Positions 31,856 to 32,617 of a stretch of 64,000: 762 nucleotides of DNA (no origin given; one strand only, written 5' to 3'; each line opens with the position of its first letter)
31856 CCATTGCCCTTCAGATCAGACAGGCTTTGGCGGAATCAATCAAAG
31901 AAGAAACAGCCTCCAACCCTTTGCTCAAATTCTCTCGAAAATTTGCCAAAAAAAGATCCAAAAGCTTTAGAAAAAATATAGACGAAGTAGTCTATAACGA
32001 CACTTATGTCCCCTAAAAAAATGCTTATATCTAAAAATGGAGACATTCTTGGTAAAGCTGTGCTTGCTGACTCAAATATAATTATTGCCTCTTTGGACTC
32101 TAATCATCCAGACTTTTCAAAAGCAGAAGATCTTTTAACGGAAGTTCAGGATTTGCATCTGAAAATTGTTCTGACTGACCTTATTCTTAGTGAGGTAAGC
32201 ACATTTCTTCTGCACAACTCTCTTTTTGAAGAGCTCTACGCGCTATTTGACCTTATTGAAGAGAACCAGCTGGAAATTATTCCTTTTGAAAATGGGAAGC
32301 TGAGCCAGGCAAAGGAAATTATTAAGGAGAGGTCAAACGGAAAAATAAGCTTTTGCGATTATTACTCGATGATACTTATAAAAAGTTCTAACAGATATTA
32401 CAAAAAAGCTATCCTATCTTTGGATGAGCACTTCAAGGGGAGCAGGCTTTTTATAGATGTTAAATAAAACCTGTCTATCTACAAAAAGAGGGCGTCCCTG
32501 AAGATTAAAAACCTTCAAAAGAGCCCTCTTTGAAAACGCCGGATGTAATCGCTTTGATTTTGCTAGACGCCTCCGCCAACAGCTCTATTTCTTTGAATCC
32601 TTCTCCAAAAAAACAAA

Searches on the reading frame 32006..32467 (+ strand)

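Call 17: search_protein_families(library=pfam, proteins=[window:32006-32467:+], max_evalue=0.001)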
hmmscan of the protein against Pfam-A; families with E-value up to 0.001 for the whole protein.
window:32006-32467:+ (153 aa): 1 family
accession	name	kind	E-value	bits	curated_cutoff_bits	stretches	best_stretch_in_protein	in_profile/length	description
PF01850.27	PIN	-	1.9e-07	32.1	23.6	1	20-143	2-114/120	PIN domain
